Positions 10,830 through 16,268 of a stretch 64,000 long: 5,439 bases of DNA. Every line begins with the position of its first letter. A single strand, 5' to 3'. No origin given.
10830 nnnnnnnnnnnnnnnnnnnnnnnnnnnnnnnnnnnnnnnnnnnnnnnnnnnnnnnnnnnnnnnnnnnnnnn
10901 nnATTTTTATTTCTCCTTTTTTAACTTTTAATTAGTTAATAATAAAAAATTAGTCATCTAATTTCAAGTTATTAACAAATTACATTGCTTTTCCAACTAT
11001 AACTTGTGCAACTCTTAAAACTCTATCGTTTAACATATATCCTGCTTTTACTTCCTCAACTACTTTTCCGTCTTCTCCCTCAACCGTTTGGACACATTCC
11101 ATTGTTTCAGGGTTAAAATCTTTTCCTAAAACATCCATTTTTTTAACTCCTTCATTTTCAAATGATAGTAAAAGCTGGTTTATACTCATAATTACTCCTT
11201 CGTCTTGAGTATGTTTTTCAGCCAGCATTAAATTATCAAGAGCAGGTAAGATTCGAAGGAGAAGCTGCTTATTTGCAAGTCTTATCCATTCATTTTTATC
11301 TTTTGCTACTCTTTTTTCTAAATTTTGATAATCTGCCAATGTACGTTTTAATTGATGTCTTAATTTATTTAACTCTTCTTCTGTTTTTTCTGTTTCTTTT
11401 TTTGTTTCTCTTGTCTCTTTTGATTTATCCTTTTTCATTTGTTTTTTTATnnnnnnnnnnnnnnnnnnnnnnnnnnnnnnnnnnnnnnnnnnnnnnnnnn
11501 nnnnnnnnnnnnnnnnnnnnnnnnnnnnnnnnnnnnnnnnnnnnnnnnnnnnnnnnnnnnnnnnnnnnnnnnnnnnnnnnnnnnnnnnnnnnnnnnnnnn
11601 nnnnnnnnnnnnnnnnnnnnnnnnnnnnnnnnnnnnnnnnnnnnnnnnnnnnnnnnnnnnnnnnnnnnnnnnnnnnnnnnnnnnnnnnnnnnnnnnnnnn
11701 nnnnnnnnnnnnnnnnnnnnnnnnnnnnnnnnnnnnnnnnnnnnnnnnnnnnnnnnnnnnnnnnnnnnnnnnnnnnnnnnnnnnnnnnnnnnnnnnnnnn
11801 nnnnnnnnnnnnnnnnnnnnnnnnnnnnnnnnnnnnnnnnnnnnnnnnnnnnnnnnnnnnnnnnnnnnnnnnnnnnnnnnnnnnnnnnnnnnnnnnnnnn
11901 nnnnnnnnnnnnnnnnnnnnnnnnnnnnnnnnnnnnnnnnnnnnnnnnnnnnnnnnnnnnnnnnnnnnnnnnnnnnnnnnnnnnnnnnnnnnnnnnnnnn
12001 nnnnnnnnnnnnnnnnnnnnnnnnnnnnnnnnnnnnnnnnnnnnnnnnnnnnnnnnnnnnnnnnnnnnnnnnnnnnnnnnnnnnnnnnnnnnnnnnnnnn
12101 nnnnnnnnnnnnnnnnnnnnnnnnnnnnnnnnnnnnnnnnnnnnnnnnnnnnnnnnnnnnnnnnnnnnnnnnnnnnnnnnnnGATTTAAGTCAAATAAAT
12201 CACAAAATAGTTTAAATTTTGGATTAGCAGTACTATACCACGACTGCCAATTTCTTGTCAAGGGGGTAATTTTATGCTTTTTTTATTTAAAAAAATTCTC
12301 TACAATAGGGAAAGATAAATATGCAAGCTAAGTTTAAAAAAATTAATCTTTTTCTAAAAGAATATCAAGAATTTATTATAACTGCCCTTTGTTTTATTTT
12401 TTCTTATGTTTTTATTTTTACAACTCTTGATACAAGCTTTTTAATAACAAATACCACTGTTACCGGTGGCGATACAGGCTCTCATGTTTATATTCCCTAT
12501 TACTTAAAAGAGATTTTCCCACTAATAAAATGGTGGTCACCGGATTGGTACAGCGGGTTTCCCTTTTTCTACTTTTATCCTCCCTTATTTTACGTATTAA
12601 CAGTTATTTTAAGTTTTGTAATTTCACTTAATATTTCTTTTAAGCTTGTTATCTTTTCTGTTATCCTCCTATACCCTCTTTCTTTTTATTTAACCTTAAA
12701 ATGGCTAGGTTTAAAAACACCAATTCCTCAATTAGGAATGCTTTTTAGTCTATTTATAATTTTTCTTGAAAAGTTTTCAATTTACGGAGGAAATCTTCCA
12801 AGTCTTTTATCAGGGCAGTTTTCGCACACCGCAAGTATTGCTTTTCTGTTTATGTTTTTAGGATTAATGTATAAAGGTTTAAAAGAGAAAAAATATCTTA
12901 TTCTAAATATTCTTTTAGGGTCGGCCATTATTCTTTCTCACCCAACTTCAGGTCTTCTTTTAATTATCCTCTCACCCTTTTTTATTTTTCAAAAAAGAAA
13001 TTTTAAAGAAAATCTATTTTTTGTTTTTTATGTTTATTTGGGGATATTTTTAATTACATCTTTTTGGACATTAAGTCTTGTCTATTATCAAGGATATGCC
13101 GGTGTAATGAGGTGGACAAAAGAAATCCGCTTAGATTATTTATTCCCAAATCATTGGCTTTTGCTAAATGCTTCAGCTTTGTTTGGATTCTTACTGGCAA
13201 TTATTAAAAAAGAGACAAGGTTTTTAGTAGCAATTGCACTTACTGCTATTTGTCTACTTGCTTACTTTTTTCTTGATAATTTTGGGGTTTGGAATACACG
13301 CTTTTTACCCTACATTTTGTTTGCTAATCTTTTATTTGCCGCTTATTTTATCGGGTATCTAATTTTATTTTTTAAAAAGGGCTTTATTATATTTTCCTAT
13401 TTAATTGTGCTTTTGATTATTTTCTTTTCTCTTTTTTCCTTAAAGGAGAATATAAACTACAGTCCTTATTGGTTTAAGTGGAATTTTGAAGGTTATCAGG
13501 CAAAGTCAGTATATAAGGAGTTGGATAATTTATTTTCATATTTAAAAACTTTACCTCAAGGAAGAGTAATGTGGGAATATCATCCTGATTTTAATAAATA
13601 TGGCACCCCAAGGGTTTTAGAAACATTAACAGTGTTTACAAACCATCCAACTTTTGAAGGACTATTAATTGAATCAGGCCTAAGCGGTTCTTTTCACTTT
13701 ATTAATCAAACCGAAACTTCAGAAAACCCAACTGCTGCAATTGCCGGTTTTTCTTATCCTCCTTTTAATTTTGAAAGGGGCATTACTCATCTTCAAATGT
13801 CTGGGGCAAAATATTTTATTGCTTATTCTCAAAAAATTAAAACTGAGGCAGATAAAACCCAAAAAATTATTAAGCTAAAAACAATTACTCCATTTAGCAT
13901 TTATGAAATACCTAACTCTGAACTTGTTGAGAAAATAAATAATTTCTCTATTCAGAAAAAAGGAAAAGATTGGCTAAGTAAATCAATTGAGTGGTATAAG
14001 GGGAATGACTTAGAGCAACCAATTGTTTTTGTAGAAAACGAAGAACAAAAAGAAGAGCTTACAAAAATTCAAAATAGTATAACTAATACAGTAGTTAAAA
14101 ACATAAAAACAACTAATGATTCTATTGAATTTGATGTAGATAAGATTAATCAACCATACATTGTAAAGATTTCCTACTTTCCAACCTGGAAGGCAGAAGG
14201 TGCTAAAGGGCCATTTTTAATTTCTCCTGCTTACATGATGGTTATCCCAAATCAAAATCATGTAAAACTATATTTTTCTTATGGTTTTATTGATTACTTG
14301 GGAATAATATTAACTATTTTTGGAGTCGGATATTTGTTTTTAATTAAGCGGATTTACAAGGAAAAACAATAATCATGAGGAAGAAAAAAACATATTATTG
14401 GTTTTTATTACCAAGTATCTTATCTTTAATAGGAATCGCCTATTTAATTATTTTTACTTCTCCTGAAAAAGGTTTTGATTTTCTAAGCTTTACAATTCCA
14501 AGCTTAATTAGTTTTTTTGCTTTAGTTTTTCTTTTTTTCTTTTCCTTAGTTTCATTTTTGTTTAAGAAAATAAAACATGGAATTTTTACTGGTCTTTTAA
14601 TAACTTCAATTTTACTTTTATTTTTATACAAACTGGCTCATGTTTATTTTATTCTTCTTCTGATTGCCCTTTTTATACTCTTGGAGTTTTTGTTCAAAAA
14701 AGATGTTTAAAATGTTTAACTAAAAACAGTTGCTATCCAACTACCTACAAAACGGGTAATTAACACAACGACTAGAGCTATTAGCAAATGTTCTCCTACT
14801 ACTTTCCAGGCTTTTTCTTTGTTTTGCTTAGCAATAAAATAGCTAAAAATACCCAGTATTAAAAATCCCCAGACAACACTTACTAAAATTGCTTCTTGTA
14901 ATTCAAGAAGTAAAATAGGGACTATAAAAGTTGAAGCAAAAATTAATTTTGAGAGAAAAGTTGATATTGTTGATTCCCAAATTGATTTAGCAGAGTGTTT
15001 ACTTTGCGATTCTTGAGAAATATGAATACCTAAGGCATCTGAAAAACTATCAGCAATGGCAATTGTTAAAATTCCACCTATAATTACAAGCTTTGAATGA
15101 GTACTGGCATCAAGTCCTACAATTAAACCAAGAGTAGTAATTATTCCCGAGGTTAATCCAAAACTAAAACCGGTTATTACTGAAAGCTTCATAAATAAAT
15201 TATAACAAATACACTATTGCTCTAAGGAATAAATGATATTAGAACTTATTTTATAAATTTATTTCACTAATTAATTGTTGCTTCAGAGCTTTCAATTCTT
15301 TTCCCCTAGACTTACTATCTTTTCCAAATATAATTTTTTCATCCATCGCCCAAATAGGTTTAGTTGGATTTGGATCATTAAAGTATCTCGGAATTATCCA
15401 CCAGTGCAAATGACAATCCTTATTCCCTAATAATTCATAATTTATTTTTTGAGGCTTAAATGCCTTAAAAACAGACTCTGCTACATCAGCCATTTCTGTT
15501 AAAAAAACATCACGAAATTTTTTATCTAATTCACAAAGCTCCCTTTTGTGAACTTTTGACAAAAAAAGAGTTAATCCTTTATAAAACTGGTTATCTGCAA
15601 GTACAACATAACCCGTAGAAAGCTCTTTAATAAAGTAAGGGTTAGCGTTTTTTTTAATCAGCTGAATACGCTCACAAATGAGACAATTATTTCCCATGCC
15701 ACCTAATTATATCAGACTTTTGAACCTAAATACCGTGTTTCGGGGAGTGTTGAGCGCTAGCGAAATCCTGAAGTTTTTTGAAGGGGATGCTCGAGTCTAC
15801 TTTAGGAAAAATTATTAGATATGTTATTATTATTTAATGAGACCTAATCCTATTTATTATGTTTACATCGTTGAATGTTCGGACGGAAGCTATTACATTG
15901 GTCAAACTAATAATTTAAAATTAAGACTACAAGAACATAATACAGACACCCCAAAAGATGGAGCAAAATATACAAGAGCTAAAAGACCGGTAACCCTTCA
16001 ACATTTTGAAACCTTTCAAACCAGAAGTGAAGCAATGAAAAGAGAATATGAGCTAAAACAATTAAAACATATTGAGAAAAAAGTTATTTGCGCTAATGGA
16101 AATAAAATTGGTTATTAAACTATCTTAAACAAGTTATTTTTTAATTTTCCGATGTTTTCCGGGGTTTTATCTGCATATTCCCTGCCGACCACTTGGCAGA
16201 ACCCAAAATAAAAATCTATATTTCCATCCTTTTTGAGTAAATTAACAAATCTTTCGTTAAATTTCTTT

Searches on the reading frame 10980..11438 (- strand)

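Call 29: search_protein_families(library=pfam, proteins=[window:10980-11438:-], max_evalue=0.001)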
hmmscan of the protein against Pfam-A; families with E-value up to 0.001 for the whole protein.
window:10980-11438:- (152 aa): 1 family
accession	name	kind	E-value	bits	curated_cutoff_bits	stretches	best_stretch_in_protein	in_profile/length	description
PF01025.24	GrpE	-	1.6e-32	112.9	25.8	1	3-150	7-165/165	GrpE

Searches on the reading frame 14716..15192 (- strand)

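Call 8: search_protein_families(library=pfam, proteins=[window:14716-15192:-], max_evalue=0.01)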
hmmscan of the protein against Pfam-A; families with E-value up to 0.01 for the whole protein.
window:14716-15192:- (158 aa): 1 family
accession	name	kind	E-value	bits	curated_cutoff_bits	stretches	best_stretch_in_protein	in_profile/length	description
PF01988.24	VIT1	-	2.3e-12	47.6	28.1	2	11-69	6-65/214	VIT family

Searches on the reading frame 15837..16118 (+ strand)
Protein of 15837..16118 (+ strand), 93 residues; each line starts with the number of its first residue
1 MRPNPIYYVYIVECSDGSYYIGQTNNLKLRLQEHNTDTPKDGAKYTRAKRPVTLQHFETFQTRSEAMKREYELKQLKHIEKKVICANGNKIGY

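Call 8: search_protein_families(library=pfam, proteins=[window:15837-16118:+], max_evalue=0.01)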
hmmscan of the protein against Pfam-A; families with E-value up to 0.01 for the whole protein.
window:15837-16118:+ (93 aa): 2 families
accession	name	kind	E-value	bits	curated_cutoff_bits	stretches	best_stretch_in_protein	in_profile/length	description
PF01541.30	GIY-YIG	-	2e-18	66.9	22.6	1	7-77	2-72/78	GIY-YIG catalytic domain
PF10544.15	T5orf172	-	0.0033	18.3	20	1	8-57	2-45/101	T5orf172 domain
